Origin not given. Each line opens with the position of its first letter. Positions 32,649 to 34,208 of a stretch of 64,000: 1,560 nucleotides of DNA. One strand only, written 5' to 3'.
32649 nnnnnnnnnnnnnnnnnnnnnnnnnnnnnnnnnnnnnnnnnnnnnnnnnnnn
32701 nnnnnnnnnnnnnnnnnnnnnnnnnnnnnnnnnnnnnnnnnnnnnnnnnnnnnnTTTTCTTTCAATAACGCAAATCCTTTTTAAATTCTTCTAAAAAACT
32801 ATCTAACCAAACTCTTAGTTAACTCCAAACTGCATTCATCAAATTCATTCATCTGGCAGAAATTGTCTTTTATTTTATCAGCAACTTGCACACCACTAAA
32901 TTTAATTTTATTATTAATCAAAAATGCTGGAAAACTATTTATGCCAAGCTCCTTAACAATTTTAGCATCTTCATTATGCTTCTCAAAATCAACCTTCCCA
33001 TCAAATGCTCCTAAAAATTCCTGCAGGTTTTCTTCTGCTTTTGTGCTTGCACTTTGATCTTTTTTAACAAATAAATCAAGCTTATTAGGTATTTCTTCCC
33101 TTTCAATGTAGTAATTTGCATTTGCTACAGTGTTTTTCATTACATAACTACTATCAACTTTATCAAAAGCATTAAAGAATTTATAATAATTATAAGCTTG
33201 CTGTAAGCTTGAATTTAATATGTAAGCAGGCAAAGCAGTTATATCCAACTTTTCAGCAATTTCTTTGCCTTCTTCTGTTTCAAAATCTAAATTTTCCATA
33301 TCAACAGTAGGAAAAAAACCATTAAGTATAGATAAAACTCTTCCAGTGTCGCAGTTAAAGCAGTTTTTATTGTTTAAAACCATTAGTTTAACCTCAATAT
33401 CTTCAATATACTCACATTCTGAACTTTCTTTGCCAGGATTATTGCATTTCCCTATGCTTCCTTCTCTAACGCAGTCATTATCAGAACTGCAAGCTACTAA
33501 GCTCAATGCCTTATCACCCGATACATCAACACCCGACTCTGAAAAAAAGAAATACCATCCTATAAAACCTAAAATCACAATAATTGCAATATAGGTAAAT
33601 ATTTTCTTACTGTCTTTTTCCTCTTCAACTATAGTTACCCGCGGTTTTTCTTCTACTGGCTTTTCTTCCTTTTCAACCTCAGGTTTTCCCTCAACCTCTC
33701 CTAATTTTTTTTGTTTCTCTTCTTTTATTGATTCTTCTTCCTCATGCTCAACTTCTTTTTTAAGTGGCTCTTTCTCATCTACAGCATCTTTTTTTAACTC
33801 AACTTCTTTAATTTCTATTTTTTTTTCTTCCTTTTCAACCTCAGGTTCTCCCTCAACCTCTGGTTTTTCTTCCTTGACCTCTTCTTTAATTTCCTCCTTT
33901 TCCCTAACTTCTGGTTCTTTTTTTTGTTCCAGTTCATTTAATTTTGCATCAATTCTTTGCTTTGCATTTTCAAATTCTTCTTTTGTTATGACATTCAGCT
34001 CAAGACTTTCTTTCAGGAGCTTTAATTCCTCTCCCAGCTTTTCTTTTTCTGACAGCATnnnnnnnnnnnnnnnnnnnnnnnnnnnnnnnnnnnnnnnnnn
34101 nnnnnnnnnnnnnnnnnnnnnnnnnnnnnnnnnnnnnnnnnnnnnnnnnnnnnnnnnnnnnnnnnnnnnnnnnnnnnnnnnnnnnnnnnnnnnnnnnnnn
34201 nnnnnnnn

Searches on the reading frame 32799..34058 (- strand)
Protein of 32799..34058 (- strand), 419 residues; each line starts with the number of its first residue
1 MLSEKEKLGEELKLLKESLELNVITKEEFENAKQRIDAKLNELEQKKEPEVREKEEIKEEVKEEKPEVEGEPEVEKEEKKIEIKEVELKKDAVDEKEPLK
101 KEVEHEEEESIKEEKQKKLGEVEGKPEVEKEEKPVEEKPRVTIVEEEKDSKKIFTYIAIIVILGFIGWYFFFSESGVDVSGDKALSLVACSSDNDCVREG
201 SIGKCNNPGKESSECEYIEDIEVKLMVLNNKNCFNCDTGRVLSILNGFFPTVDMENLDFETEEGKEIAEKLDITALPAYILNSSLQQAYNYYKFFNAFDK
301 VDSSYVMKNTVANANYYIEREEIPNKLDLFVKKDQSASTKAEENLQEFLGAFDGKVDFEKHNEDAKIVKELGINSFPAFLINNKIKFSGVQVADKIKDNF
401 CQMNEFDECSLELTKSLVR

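Call 65: find_encoding_contigs(protein=window:32799-34058:-, flank=10000, max_places=1)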
Protein window:32799-34058:- (419 aa): 19 contigs read that carry it; 1 place shown.
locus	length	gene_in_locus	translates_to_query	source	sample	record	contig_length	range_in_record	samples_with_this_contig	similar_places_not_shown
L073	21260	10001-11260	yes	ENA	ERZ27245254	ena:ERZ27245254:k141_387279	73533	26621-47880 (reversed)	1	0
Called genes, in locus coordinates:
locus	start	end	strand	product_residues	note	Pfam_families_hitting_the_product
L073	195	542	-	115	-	-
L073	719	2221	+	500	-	PF00924:MS_channel_2nd, PF13529:Peptidase_C39_2 (weak)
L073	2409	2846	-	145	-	PF00383:dCMP_cyt_deam_1, PF14437:MafB19-deam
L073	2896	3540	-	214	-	PF01121:CoaE (faint), PF13207:AAA_17 (weak), PF13238:AAA_18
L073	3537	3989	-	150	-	PF22811:Zn_ribbon_NrdR, PF03477:ATP-cone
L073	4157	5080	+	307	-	PF07136:DUF1385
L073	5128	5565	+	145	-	PF13473:Cupredoxin_1 (faint)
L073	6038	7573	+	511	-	PF01935:DUF87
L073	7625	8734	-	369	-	PF07719:TPR_2 (faint), PF00515:TPR_1 (faint), PF13181:TPR_8 (faint), PF13424:TPR_12 (faint), PF13432:TPR_16 (faint)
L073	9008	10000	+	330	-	PF13624:SurA_N_3 (weak), PF09312:SurA_N (faint)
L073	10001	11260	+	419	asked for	-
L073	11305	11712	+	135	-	-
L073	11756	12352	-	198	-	PF00753:Lactamase_B, PF23023:Anti-Pycsar_Apyc1 (faint), PF12706:Lactamase_B_2 (weak), PF14597:Lactamase_B_5 (weak)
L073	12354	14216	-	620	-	PF01850:PIN, PF00437:T2SSE (weak), PF00013:KH_1 (faint)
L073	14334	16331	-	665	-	PF01841:Transglut_core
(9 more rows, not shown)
